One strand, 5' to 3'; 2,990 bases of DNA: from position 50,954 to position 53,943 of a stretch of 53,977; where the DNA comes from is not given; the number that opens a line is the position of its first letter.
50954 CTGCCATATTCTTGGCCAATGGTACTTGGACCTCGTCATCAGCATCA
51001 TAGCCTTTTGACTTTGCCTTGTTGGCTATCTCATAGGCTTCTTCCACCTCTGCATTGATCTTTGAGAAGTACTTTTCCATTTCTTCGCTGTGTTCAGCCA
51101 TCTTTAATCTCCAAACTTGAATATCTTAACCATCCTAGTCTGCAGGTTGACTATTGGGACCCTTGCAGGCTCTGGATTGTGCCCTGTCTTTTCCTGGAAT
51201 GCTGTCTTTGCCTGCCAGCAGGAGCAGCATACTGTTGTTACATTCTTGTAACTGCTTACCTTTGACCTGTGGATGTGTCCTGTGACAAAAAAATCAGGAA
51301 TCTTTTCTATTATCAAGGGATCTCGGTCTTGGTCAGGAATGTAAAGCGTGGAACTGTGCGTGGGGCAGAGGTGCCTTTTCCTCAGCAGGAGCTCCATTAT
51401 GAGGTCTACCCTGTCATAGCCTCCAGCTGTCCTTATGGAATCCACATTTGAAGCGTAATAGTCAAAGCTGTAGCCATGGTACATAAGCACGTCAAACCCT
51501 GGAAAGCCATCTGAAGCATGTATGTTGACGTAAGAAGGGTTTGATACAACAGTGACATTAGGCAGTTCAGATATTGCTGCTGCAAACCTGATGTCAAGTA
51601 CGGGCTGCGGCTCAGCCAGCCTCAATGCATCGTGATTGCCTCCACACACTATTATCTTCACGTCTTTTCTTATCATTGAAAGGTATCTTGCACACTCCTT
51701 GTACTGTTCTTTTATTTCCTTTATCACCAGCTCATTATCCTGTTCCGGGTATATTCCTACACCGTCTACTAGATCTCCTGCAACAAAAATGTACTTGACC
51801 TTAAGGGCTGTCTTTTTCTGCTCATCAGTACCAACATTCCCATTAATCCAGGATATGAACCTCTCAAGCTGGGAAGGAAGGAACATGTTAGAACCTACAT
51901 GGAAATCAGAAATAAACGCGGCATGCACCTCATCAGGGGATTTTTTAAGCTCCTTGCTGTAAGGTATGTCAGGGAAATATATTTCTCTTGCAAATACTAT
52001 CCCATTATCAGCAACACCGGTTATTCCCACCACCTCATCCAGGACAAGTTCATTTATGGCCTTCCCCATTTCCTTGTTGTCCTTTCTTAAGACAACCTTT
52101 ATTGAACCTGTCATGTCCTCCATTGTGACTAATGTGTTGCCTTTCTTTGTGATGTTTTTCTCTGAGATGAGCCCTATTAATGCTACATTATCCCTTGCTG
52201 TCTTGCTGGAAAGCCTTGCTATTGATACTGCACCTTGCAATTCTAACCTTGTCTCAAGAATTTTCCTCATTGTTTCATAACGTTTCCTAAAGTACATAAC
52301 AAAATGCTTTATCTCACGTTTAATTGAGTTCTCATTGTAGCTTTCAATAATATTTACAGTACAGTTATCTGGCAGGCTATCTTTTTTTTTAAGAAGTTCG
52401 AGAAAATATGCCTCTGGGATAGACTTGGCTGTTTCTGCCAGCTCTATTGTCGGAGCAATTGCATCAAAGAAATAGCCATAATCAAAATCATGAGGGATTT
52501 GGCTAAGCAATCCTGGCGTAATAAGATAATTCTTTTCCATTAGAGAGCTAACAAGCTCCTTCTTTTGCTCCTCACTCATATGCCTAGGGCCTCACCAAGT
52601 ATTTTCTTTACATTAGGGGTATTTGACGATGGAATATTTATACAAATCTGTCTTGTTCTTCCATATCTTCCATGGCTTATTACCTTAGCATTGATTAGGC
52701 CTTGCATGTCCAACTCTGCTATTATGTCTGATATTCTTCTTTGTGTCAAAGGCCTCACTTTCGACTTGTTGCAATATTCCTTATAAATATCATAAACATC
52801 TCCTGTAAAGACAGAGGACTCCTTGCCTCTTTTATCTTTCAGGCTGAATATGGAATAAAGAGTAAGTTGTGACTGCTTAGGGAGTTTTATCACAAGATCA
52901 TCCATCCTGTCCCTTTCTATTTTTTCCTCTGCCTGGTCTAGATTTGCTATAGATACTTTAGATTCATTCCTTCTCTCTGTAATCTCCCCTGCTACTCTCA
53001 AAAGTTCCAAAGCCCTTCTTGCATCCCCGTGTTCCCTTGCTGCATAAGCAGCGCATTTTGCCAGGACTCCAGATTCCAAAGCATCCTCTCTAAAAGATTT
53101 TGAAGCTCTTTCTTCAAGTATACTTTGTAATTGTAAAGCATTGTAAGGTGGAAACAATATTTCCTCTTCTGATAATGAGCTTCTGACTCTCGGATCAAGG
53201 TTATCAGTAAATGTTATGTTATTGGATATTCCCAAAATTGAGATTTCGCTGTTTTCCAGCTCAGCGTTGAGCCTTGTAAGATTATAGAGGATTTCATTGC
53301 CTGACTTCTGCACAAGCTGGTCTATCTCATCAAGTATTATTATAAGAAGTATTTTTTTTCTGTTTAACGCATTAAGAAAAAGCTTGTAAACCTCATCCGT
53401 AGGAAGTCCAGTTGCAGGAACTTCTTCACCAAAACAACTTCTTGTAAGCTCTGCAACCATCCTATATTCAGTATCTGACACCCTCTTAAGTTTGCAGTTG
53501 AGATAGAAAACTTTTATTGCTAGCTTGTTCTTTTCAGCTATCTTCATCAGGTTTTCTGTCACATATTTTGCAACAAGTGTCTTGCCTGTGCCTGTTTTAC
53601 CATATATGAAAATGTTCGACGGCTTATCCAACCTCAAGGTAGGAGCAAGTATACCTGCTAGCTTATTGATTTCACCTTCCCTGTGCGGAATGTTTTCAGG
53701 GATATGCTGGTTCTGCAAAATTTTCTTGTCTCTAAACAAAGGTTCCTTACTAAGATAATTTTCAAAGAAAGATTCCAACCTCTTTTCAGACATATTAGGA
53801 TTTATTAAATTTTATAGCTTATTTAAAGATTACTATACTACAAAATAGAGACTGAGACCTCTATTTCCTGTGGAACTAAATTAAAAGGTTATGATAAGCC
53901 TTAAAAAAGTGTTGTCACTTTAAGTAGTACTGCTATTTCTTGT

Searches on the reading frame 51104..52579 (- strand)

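Call 39: search_protein_families(library=pfam, proteins=[window:51104-52579:-], max_evalue=0.001)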
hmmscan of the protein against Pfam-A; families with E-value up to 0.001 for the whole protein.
window:51104-52579:- (491 aa): 3 families
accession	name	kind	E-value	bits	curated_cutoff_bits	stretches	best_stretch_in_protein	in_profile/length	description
PF04042.21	DNA_pol_E_B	-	1.3e-10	41.5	29.1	1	221-437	2-205/210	DNA polymerase alpha/epsilon subunit B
PF00149.33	Metallophos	-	6e-10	40.3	21.5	1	221-438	4-190/191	Calcineurin-like phosphoesterase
PF01336.31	tRNA_anti-codon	-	8.3e-06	26.1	27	1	132-190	1-57/75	OB-fold nucleic acid binding domain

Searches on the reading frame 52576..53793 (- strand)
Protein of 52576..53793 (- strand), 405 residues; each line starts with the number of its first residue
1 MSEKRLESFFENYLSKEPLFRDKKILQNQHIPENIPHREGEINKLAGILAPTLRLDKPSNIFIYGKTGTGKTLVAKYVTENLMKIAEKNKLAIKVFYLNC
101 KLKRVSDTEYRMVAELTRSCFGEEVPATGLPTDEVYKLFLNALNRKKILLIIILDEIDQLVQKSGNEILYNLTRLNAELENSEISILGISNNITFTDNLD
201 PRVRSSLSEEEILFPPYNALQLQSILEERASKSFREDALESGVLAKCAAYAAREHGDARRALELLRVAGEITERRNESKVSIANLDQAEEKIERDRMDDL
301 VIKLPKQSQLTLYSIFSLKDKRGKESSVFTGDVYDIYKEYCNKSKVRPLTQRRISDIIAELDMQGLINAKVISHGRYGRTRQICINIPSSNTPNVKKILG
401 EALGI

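Call 39: search_protein_families(library=pfam, proteins=[window:52576-53793:-], max_evalue=0.001)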
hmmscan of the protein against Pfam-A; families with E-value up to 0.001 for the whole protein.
window:52576-53793:- (405 aa): 11 families
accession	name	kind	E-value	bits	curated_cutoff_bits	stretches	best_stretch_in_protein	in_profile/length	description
PF09079.17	Cdc6_C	-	2.7e-27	95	25.1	1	301-390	3-91/96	CDC6, C terminal winged helix domain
PF22703.2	Cdc6_lid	-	4.3e-21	75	27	1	224-290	2-68/68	Cdc6 AAA+ ATPase-type lid domain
PF01637.24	ATPase_2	-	2.1e-10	41.3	33.2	1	38-176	4-139/225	ATPase domain predominantly from Archaea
PF00004.35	AAA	-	1.3e-09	39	21.2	1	62-215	2-130/131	ATPase family associated with various cellular activities (AAA)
PF13401.12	AAA_22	-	9.2e-09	36.1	27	1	58-175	5-107/130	AAA domain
PF13191.12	AAA_16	-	2.3e-07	31.9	32.6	1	36-175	3-158/167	AAA ATPase domain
PF00270.35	DEAD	-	4.2e-05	23.8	26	0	57-93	13-46/167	DEAD/DEAH box helicase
PF05729.18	NACHT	-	7.5e-05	23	26.7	1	61-166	3-99/167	NACHT domain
PF22606.2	Cdc6-ORC-like_ATPase_lid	-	0.00013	22.3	27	1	217-273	1-57/60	Cdc6/ORC-like, ATPase lid domain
PF24883.2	NPHP3_N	-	0.0002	22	24.8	0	58-105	22-65/164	Nephrocystin 3, N-terminal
PF05621.17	TniB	-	0.0002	21.3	22.4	1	53-182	30-156/189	Bacterial TniB protein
